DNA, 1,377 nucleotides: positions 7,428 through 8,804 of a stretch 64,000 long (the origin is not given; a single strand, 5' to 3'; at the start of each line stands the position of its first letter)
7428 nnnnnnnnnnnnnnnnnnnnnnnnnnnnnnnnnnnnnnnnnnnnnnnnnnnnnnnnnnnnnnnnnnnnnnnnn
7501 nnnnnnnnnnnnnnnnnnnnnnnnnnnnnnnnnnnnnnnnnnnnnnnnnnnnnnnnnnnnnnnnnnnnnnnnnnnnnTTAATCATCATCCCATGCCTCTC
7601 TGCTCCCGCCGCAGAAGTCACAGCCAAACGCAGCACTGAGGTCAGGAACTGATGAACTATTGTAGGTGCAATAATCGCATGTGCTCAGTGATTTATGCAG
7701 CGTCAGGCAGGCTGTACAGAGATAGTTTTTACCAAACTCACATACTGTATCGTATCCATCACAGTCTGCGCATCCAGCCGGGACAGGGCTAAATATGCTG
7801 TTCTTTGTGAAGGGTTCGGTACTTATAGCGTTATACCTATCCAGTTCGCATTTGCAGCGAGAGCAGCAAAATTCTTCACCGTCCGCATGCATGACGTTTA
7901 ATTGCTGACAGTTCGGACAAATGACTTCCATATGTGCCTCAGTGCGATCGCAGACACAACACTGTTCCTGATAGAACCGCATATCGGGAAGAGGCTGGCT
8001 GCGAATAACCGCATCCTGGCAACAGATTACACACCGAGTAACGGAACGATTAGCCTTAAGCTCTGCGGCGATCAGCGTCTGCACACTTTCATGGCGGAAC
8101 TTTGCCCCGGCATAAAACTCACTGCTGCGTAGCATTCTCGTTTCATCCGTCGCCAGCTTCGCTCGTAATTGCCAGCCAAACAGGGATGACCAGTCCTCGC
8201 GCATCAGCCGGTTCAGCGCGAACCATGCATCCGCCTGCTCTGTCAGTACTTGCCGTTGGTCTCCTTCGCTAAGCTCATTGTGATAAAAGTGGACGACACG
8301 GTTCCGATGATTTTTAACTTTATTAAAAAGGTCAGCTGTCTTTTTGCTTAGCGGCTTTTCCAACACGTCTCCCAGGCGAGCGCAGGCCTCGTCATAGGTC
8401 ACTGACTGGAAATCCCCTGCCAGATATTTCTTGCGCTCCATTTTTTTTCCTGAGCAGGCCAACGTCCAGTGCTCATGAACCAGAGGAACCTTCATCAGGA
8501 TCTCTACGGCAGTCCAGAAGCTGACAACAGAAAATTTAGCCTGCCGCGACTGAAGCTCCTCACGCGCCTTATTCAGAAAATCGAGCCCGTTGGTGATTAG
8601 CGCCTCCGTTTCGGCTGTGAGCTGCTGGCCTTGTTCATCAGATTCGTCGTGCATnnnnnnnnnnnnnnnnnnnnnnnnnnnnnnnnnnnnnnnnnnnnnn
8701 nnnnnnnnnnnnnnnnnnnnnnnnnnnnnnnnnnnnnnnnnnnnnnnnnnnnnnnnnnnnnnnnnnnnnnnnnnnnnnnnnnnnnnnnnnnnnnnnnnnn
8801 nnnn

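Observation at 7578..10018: Tandem pair of uncharacterised HEPN-motif proteins, one fused to a multi-zinc-ribbon domain: candidate two-component RNase defence/abortive-infection module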

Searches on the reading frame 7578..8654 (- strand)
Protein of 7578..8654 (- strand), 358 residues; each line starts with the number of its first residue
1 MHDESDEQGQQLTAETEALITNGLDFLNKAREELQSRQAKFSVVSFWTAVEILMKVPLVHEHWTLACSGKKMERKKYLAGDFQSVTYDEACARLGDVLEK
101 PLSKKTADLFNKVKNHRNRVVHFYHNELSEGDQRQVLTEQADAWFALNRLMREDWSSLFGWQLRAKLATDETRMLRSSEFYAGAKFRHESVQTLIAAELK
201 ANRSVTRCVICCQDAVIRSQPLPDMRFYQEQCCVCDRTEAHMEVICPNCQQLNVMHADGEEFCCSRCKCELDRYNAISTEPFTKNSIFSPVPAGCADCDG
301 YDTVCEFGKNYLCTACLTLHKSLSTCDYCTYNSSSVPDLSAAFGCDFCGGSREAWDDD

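Call 3: search_protein_families(library=pfam, proteins=[window:7578-8654:-], max_evalue=1)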
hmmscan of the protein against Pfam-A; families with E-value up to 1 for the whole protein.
window:7578-8654:- (358 aa): 1 family
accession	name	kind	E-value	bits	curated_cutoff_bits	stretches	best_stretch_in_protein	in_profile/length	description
PF18739.6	HEPN_Apea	-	0.019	15.9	24.4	1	74-134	41-111/136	Apea-like HEPN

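Call 4: search_protein_families(library=padloc, proteins=[window:7578-8654:-], max_evalue=1)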
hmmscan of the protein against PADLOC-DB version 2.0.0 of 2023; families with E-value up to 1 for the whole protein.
window:7578-8654:- (358 aa): 4 families
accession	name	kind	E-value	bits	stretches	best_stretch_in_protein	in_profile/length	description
PDLC04162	HEC-08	-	3.9e-143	474.9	1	1-357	1-357/358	-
PDLC01688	DUF3644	-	1.2e-62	208.5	1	13-159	4-148/149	DUF3644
PDLC05059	PDC-S64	-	4.1e-09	33.9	1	22-217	16-211/339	-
PDLC01735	TniQ_V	-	0.012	13.4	1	220-270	123-173/184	TniQ_0_V-K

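Call 5: search_protein_families(library=ncbifam, proteins=[window:7578-8654:-], max_evalue=1)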
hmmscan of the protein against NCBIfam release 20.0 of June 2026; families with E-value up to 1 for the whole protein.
window:7578-8654:- (358 aa): 0 families

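Call 9: search_dna_similar(query=window:7578-8654:-, collection=plasmids, mode=protein, max_rows=40)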
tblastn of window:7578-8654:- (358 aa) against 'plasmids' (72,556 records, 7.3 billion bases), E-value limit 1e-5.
Records with a match: 197; places in all: 200; records where one place covers at least 80% of the query: 105.
Best place of each record, by identity: 60-80% 49; <60% 148.
By first word of the organism name: Enterobacter 44; Streptomyces 33; Escherichia 28; Citrobacter 20; Klebsiella 19; Salmonella 19; Kosakonia 4; Pantoea 4; Leclercia 4; Paraburkholderia 4; and 12 more.
By predicted mobility (MOB-suite, as given by PLSDB): conjugative 110; non-mobilizable 51; mobilizable 36.
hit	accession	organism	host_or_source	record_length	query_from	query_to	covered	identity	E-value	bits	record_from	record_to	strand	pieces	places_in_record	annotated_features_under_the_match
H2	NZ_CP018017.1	Kosakonia radicincitans DSM 16656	winter wheat,phyllosphere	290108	12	351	95%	52.1%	1e-108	355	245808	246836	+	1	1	hypothetical protein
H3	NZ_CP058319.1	Citrobacter freundii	Homo sapiens,single cell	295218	12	351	95%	52.1%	1e-108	355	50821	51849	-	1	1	hypothetical protein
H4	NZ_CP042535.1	Citrobacter freundii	Whole organism,Shower 3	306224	12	351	95%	52.1%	1e-108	355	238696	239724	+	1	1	hypothetical protein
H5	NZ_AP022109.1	Klebsiella aerogenes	-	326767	12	351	95%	52.1%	1e-108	355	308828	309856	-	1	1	hypothetical protein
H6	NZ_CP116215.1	Klebsiella michiganensis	Homo sapiens,sputum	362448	12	351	95%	52.1%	1e-108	355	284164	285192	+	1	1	hypothetical protein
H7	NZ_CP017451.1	Klebsiella sp. LTGPAF-6F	Alhagi sparsifolia Shap.,Whole organism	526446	12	351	95%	52.1%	1e-108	355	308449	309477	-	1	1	hypothetical protein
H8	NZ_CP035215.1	Klebsiella michiganensis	Homo sapiens,Rectal Swab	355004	12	351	95%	52.1%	2e-108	355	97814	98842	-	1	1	hsdR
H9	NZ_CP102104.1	Klebsiella michiganensis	Blood,blood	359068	12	351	95%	52.1%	2e-108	355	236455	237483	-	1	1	hsdR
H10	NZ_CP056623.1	Citrobacter freundii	culture,Wastewater influent sample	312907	12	351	95%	51.9%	5e-107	351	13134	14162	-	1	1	hsdR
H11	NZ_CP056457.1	Enterobacter hormaechei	culture,Freshwater sample from ...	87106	3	350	97%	50.6%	1e-106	350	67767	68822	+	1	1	hsdR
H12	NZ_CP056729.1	Enterobacter hormaechei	culture,Wastewater influent sample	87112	3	350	97%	50.6%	1e-106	350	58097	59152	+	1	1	hsdR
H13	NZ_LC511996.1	Enterobacter hormaechei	Homo sapiens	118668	3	350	97%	50.6%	1e-106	350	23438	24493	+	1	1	hsdR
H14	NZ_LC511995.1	Enterobacter hormaechei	Homo sapiens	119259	3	350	97%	50.6%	1e-106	350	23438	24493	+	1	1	hsdR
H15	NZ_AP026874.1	Enterobacter roggenkampii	Microbe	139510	3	350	97%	50.6%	1e-106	350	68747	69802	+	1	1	hsdR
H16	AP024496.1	Enterobacter cloacae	Canis lupus familiaris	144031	3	350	97%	50.6%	1e-106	350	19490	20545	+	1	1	hypothetical protein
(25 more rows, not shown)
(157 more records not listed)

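Call 23: find_homologous_proteins(query=window:7578-8654:-)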
Query window:7578-8654:- (358 aa): 216 proteins with E <= 0.001 among 1153 candidates; the best 120 are listed.
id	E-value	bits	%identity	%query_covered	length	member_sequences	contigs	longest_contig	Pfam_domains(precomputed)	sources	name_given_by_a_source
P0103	3.3e-222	755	90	100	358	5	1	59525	-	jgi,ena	-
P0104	1.5e-214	730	86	100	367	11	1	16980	-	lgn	-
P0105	1.4e-191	655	79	98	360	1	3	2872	-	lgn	-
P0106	3.0e-184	630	75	100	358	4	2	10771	-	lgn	-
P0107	2.8e-171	588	72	98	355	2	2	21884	-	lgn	-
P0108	1.8e-163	562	68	100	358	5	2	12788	-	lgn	-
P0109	1.5e-161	556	69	99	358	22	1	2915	-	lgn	-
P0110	2.7e-160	552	68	100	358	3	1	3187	-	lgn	-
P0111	2.2e-158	545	67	100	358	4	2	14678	-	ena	-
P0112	2.3e-151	522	65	100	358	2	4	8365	-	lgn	-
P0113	1.0e-135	471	55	99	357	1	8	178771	-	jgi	jgi:Zn ribbon nucleic-acid-binding protein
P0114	2.1e-135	470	60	97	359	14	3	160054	-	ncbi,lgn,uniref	ncbi:hsdR [Serratia fonticola]|uniref:hsdR n=1 Tax=Serratia fonticola TaxID=47917 RepID=UPI0034C5E77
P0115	3.1e-135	469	61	97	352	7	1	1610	-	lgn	-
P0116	2.0e-133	463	59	97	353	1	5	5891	-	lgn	-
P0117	5.3e-130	452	58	97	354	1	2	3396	-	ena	-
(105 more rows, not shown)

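Call 27: find_related_loci(query=A1, collection=genome_contigs, flank=6000)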
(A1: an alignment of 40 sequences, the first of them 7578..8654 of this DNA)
Query A1 (358 aa) in genome_contigs; peptide patterns used: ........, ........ (x = any residue, [..] = any of these).
68 stretches matched a pattern; 22 encode a relative of the query (tblastn E <= 1e-3); 22 distinct loci.
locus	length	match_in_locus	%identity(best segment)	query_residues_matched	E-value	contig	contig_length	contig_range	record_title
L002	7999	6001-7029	52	12-351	6e-113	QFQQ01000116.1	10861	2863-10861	MAG: Citrobacter freundii isolate S2_003_000_R2_13 S2_003_000_R2_scaffold_4207, whole genome shotgun sequence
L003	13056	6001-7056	44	12-357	3e-100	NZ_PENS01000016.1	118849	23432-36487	Proteus terrae strain LMG 28659 Scaffold15_1, whole genome shotgun sequence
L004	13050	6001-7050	44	11-358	7e-96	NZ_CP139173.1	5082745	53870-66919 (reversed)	Pectobacterium polonicum strain LMG 31077 chromosome, complete genome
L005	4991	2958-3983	45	11-350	5e-96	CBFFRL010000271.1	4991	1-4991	Phytobacter sp. V69 genome assembly, contig: NODE_271_length_4991_cov_80.436711, whole genome shotgun sequence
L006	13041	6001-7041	44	11-355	6e-94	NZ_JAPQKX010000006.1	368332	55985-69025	Pectobacterium jejuense strain 13-115 NODE_6_length_368332_cov_36.708330, whole genome shotgun sequence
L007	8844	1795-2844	43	11-358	7e-93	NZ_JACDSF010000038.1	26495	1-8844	Pectobacterium brasiliense strain CFBP8736 Pectobacterium_brasiliense_CFBP8736_contig_38, whole genome shotgun sequence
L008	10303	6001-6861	52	1-282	9e-90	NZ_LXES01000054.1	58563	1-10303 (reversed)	Enterobacter soli ATCC BAA-2102 Sequence00054, whole genome shotgun sequence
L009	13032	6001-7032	45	13-354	2e-88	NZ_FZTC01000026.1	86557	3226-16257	Klebsiella grimontii strain 06D021, whole genome shotgun sequence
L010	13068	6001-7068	44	5-357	8e-96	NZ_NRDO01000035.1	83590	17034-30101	Citrobacter sp. NCU1 contig_35, whole genome shotgun sequence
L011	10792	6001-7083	41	6-358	3e-84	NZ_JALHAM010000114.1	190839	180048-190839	Dryocola clanedunensis strain H11S18 NODE_9_length_190839_cov_56.036689, whole genome shotgun sequence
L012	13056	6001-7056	45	10-357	2e-99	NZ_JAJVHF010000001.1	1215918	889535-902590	Huaxiibacter chinensis strain 155047 contig00001, whole genome shotgun sequence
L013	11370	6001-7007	38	19-356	3e-64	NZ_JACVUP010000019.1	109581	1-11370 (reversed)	Erwinia sp. S63 NODE_19_length_109581_cov_9.987930, whole genome shotgun sequence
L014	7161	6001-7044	29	10-358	2e-38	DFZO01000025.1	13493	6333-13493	MAG TPA_asm: Syntrophaceae bacterium UBA4054 UBA4054_contig_20832, whole genome shotgun sequence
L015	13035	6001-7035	30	12-358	9e-34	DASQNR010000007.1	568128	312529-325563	MAG TPA_asm: Allosphingosinicella sp. isolate SMAG_U10781 k141_216956, whole genome shotgun sequence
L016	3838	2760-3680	29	1-316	8e-29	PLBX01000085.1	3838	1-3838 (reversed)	MAG: Acidobacteriaceae bacterium isolate palsa_253 73.20111000_P3M.32_contig_149384, whole genome shotgun sequence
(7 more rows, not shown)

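Call 30: search_dna_similar(query=window:7578-8654:-, collection=plasmids, mode=protein, max_rows=60, rows=spread)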
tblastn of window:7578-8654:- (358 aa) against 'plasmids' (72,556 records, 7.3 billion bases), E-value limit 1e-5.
Records with a match: 197; places in all: 200; records where one place covers at least 80% of the query: 105.
Best place of each record, by identity: 60-80% 49; <60% 148.
By first word of the organism name: Enterobacter 44; Streptomyces 33; Escherichia 28; Citrobacter 20; Klebsiella 19; Salmonella 19; Kosakonia 4; Pantoea 4; Leclercia 4; Paraburkholderia 4; and 12 more.
By predicted mobility (MOB-suite, as given by PLSDB): conjugative 110; non-mobilizable 51; mobilizable 36.
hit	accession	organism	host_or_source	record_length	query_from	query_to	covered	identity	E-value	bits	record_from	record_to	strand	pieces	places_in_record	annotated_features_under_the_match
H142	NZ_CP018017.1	Kosakonia radicincitans DSM 16656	winter wheat,phyllosphere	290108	12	351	95%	52.1%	1e-108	355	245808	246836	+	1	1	hypothetical protein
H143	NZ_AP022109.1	Klebsiella aerogenes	-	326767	12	351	95%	52.1%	1e-108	355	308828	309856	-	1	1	hypothetical protein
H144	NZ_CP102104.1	Klebsiella michiganensis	Blood,blood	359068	12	351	95%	52.1%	2e-108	355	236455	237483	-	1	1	hsdR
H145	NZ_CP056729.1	Enterobacter hormaechei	culture,Wastewater influent sample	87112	3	350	97%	50.6%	1e-106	350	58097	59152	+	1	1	hsdR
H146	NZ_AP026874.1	Enterobacter roggenkampii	Microbe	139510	3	350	97%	50.6%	1e-106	350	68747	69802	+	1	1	hsdR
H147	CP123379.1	Enterobacter ludwigii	Homo sapiens,rectal screening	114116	6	357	98%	49.0%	1e-105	347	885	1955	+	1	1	hsdR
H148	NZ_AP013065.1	Serratia marcescens SM39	-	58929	6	350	96%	49.9%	8e-105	344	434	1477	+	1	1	TFIIB-type zinc ribbon-containing protein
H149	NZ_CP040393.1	Kosakonia radicincitans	Homo sapiens,blood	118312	2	358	100%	47.1%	9e-97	321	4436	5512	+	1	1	hsdR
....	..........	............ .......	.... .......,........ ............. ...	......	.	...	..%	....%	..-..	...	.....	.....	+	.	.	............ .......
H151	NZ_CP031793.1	Klebsiella pneumoniae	Homo sapiens,urine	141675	6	357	98%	45.6%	7e-95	316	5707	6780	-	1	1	hsdR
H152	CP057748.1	Citrobacter freundii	culture,Pooled pig faecal samples ...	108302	11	357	97%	46.0%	8e-94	313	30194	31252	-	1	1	hsdR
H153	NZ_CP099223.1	Citrobacter freundii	culture,Pooled soil sample collected ...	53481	11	350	95%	46.6%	3e-93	311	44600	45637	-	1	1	hsdR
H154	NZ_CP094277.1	Klebsiella aerogenes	Homo sapiens,phlegm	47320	12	349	94%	46.0%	9e-93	310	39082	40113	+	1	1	hypothetical protein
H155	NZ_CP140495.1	Enterobacter hormaechei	Homo sapiens,Wound/Abscess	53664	12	349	94%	46.0%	9e-93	310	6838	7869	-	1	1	hypothetical protein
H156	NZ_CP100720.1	Salmonella enterica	Homo sapiens,stool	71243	12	349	94%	46.0%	1e-92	310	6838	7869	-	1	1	hypothetical protein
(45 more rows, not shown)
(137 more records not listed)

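Call 31: get_annotated_region(hit=H156, flank=6000)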
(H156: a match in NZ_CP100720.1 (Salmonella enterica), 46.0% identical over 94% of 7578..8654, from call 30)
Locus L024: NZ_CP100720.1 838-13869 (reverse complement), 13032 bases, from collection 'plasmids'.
description: Salmonella enterica subsp. enterica serovar Weltevreden strain R17.4942 plasmid pR17.4942_71k, complete sequence
organism: Salmonella enterica (NCBI taxid 57743)
taxonomy: Bacteria; Pseudomonadota; Gammaproteobacteria; Enterobacterales; Enterobacteriaceae; Salmonella; Salmonella enterica
host: -; source: Homo sapiens,stool; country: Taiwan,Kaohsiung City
typing (MOB-suite, as given by PLSDB): conjugative; replicon IncFIB; relaxase MOBC; mating-pair formation MPF_T
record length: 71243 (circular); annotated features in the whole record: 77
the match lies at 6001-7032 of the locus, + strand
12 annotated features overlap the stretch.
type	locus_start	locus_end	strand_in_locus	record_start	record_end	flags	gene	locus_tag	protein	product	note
CDS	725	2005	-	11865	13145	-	-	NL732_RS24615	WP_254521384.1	AAA family ATPase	-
CDS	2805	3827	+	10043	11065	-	istA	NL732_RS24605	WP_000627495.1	IS21-like element ISSen3 family transposase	-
CDS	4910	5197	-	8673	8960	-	relE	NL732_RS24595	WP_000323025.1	type II toxin-antitoxin system mRNA interferase RelE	-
CDS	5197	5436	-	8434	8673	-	relB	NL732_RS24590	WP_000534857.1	type II toxin-antitoxin system antitoxin RelB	-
CDS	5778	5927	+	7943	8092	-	-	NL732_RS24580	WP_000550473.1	hypothetical protein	-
CDS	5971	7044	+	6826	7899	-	-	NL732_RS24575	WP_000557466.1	hypothetical protein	-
CDS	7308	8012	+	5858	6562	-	-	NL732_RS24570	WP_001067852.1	IS6-like element IS26 family transposase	-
CDS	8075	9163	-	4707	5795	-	-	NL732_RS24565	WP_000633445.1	AAA family ATPase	-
CDS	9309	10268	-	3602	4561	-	-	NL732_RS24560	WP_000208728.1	DUF523 and DUF1722 domain-containing protein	-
CDS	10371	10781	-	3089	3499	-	uraH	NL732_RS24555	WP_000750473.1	hydroxyisourate hydrolase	GO:0019628 - urate catabolic process [Evidence IEA]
CDS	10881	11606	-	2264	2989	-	-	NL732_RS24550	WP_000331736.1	MerR family transcriptional regulator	GO:0006355 - regulation of DNA-templated transcription [Evidence IEA]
CDS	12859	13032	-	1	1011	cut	-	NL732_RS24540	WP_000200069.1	RepB family plasmid replication initiator protein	GO:0006270 - DNA replication initiation [Evidence IEA]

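Call 32: get_annotated_region(hit=H144, flank=6000)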
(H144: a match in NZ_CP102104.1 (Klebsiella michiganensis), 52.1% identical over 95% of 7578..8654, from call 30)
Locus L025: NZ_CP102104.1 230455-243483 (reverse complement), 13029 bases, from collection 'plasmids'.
description: Klebsiella michiganensis strain BSI-KPN166 plasmid p1, complete sequence
organism: Klebsiella michiganensis (NCBI taxid 1134687)
taxonomy: Bacteria; Pseudomonadota; Gammaproteobacteria; Enterobacterales; Enterobacteriaceae; Klebsiella; Klebsiella michiganensis
host: -; source: Blood,blood; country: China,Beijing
typing (MOB-suite, as given by PLSDB): mobilizable; replicon Col(VCM04); relaxase MOBH
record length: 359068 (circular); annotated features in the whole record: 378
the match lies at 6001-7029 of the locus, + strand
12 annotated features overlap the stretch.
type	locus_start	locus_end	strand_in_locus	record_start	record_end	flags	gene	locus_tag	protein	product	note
CDS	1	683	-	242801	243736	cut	-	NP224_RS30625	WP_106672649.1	hypothetical protein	-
CDS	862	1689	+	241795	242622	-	-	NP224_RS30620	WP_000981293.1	ParA family protein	-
CDS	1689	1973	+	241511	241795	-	-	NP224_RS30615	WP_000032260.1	hypothetical protein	-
CDS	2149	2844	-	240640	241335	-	-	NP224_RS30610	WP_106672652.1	hypothetical protein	-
CDS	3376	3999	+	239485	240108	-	-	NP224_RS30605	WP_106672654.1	RES family NAD+ phosphorylase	-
CDS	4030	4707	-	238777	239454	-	-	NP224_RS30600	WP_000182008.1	hypothetical protein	-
CDS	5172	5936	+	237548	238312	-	-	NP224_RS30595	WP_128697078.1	tyrosine-type recombinase/integrase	GO:0015074 - DNA integration [Evidence IEA]; GO:0006310 - DNA recombination [Evidence IEA]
CDS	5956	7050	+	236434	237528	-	-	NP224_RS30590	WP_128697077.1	hsdR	-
CDS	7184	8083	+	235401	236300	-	-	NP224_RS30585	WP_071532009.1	HEPN/Toprim-associated domain-containing protein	-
CDS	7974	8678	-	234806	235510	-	-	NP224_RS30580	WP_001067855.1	IS6-like element IS26 family transposase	GO:0006313 - DNA transposition [Evidence IEA]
CDS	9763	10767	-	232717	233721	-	-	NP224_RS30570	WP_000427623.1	IS110-like element IS4321 family transposase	GO:0006313 - DNA transposition [Evidence IEA]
CDS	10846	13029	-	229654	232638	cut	-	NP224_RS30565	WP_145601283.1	Tn3 family transposase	-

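Call 33: get_annotated_region(hit=H147, flank=6000)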
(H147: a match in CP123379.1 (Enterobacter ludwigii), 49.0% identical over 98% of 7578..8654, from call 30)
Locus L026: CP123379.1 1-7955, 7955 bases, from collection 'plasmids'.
description: Enterobacter ludwigii strain CRE2104-31 plasmid unnamed3, complete sequence
organism: Enterobacter ludwigii (NCBI taxid 299767)
taxonomy: Bacteria; Pseudomonadota; Gammaproteobacteria; Enterobacterales; Enterobacteriaceae; Enterobacter; Enterobacter ludwigii
host: -; source: Homo sapiens,rectal screening; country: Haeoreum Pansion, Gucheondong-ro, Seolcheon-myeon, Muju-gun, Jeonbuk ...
typing (MOB-suite, as given by PLSDB): conjugative; replicon IncFIA,IncFII; relaxase MOBF; mating-pair formation MPF_F
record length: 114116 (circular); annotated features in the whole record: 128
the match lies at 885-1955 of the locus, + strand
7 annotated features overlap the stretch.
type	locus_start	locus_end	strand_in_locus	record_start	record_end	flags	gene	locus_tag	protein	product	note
CDS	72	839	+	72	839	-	-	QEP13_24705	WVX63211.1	tyrosine-type recombinase/integrase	-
CDS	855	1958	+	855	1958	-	-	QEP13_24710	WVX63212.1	hsdR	-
CDS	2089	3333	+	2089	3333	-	-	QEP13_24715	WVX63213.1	HEPN/Toprim-associated domain-containing protein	-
CDS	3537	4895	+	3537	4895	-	-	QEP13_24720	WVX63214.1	hypothetical protein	-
CDS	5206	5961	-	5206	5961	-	repE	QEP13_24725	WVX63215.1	replication initiation protein RepE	-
CDS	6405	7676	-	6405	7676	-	-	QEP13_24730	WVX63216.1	Y-family DNA polymerase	-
CDS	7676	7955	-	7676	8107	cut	umuD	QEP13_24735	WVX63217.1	translesion error-prone DNA polymerase V autoproteolytic subunit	-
